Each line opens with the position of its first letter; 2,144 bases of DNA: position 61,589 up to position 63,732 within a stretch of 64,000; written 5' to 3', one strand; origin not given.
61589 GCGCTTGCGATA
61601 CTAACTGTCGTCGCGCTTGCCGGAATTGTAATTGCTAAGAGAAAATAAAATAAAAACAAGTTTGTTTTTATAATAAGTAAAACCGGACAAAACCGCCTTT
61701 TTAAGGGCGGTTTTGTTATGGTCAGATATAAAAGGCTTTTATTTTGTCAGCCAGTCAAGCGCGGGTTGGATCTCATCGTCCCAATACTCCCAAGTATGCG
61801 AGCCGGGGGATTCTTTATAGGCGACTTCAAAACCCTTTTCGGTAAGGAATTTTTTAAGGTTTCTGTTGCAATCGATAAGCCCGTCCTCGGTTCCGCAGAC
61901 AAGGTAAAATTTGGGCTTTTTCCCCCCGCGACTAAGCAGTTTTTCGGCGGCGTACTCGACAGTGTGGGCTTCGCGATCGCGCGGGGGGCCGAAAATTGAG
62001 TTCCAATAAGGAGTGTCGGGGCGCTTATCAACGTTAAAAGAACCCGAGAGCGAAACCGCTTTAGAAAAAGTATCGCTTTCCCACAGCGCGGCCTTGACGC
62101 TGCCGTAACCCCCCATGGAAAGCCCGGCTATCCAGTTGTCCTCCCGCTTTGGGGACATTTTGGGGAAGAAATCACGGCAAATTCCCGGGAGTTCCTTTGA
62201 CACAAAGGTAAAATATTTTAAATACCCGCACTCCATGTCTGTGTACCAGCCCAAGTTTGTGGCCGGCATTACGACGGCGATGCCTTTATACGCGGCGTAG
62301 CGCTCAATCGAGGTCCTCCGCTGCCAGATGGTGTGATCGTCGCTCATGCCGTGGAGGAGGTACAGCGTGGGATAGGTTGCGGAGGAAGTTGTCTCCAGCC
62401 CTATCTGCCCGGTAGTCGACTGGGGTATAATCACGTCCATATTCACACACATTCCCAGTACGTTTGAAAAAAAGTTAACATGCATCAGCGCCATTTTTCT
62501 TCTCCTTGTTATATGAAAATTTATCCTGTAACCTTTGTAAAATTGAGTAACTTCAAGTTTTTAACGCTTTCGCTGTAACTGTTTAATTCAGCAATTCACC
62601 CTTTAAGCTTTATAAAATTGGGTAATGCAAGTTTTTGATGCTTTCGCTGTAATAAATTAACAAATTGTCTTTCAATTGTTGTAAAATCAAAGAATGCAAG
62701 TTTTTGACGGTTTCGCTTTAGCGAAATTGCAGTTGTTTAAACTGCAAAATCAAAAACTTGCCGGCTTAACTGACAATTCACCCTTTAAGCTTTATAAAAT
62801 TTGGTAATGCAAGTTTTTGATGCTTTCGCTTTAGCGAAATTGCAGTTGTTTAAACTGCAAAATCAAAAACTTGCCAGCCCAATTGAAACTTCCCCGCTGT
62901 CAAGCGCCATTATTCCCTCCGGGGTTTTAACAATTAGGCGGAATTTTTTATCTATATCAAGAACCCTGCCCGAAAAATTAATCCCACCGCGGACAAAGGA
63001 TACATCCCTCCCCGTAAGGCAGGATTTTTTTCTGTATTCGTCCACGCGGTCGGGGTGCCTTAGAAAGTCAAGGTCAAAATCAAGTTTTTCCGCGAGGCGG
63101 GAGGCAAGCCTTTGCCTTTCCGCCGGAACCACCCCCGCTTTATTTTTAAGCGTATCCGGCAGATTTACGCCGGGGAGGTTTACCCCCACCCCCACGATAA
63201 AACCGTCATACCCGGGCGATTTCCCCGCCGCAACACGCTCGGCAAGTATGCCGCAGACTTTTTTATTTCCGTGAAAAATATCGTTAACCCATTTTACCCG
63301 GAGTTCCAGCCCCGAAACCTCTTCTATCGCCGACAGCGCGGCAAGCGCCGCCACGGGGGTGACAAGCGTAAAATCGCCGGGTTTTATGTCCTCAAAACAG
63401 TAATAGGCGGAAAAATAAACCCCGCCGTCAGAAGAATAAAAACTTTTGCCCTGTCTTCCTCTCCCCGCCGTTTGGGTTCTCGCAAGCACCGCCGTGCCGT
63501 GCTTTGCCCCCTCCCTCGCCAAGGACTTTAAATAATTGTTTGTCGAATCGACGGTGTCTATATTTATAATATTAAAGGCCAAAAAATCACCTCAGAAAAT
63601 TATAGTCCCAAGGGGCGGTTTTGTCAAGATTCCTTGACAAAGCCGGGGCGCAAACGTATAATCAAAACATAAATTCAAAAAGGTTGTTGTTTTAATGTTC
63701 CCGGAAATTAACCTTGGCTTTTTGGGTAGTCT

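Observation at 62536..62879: Tandem array of a structured repeat between birA and the esterase gene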

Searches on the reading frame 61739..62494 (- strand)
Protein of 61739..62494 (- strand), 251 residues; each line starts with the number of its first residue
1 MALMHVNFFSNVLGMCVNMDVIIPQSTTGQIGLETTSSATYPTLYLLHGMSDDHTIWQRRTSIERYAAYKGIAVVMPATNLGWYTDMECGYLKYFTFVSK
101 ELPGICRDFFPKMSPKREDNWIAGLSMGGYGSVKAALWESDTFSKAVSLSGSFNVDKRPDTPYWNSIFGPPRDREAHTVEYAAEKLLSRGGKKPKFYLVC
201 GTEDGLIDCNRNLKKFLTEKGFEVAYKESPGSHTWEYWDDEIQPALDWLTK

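Call 31: find_encoding_contigs(protein=window:61739-62494:-, flank=2500, max_places=10)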
Protein window:61739-62494:- (251 aa): 13 contigs read that carry it; 10 places shown.
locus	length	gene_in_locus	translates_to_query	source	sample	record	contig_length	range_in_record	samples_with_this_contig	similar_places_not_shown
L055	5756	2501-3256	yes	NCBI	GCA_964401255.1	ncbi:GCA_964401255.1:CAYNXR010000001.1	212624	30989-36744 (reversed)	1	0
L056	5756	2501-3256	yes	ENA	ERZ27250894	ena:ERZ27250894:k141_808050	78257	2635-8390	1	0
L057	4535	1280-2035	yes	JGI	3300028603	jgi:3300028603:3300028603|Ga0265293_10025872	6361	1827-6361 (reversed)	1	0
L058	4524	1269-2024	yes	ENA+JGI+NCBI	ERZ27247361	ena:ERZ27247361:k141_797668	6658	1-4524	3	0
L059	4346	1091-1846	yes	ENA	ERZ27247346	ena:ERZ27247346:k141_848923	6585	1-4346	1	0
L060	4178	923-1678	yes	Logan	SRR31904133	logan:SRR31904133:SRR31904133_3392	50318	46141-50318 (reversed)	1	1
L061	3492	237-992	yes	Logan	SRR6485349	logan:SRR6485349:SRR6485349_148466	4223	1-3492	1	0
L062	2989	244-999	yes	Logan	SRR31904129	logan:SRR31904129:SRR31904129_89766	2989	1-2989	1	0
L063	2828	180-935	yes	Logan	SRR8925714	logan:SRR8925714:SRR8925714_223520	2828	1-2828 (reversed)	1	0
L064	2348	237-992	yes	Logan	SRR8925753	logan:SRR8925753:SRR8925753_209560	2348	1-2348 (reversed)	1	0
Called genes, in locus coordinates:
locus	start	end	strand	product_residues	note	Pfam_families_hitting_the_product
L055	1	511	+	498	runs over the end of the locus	-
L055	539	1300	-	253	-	PF01790:LGT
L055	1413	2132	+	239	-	PF03099:BPL_LplA_LipB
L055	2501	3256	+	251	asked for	PF00756:Esterase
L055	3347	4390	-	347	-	-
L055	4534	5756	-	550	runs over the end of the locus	-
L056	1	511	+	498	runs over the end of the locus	-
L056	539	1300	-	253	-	PF01790:LGT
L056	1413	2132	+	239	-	PF03099:BPL_LplA_LipB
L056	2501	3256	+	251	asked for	PF00756:Esterase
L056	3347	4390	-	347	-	-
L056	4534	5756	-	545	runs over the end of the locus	-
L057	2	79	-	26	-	?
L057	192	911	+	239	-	PF03099:BPL_LplA_LipB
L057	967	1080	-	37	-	-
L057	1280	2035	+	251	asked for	PF00756:Esterase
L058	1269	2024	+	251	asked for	PF00756:Esterase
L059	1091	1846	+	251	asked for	PF00756:Esterase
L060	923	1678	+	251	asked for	PF00756:Esterase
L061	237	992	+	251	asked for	PF00756:Esterase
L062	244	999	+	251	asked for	PF00756:Esterase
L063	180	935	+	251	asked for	PF00756:Esterase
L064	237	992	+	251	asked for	PF00756:Esterase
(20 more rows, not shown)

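Call 42: search_protein_families(library=pfam, proteins=[window:61742-62494:-], max_evalue=0.00001)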
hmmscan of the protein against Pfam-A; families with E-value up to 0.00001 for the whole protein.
window:61742-62494:- (251 aa): 1 family
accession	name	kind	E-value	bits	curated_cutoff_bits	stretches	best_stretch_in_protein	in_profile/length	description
PF00756.26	Esterase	-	8.8e-22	78.5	22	1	36-247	19-249/251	Putative esterase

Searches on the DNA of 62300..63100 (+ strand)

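Call 4: search_rna_families(source=window, start=62300, end=63100, threshold=evalue, max_evalue=10, show_alignments=3)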
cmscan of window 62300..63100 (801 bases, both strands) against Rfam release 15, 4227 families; matches with E-value up to 10: 9.
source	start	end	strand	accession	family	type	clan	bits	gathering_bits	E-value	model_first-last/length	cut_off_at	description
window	62929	63035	+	RF02064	STnc370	Gene; sRNA;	-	19.7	54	10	1-71/71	no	Enterobacterial sRNA STnc370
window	62824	62861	-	RF00004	U2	Gene; snRNA; splicing;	CL00006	16.9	46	0.62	46-84/192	no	U2 spliceosomal RNA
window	62711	62748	-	RF00004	U2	Gene; snRNA; splicing;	CL00006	16.9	46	0.63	46-84/192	no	U2 spliceosomal RNA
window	62948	63032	+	RF02754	ES205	Gene; sRNA;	-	16.6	86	5.8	1-72/72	no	ES205 sRNA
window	62578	62649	+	RF01885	HSR-omega_1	Gene; lncRNA;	-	16.4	80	6.9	1-78/78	no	Heat shock gene hsromega conserved region 1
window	62675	62746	+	RF01898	mir-363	Gene; miRNA;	CL00110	15.2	58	2.4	1-80/80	no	mir-363 microRNA precursor family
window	62559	62673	-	RF01932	bxd_4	Gene; lncRNA;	-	15.2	40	4.6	1-106/106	no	Bithoraxoid conserved region 4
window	62752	62852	+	RF02759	LasI_thermometer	Cis-reg; thermoregulator;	-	15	76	7.9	1-110/110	no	LasI 5' UTR ROSE like thermometer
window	62517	62614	-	RF02986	FuFi-1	Gene; sRNA;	-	12.5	59.6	4.3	1-175/175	no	FuFi-1 RNA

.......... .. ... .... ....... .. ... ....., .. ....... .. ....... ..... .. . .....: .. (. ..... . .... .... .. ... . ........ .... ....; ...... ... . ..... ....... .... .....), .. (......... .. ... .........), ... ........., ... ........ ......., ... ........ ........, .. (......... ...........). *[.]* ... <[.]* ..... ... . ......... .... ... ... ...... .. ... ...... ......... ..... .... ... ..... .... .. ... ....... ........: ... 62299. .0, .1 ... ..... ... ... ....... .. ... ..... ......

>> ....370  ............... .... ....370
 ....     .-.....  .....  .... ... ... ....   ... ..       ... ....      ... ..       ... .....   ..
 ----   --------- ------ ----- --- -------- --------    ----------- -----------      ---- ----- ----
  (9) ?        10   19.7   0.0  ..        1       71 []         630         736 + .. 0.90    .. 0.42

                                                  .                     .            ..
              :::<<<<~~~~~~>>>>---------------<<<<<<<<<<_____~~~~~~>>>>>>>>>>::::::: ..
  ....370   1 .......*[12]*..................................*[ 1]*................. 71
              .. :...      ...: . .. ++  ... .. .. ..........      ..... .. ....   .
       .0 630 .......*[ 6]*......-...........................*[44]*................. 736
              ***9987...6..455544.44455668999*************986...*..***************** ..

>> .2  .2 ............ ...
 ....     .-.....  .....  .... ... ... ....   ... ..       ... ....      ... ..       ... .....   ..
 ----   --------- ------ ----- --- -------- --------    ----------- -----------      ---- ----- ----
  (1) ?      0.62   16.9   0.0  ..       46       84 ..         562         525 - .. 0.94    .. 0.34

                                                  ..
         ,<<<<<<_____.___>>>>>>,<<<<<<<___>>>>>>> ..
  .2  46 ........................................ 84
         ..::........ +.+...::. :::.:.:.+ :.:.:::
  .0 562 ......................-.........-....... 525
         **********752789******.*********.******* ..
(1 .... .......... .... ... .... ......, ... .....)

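Call 58: search_dna_similar(query=window:62655-62880:+, collection=plasmids, mode=distant, max_evalue=0.001, max_rows=10)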
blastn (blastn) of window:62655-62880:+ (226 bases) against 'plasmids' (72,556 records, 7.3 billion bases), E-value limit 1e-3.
No match.

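Call 59: search_dna_similar(query=window:62655-62880:+, collection=phages, mode=distant, max_evalue=0.001, max_rows=10)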
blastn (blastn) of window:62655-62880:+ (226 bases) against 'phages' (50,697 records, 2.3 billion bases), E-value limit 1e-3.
No match.

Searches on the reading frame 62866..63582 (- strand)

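Call 42: search_protein_families(library=pfam, proteins=[window:62866-63582:-], max_evalue=0.00001)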
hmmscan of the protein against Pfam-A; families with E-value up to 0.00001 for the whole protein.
window:62866-63582:- (239 aa): 1 family
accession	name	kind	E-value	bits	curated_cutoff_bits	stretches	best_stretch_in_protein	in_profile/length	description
PF03099.24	BPL_LplA_LipB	-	1.9e-15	57.4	21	1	10-135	4-133/133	Biotin/lipoate A/B protein ligase family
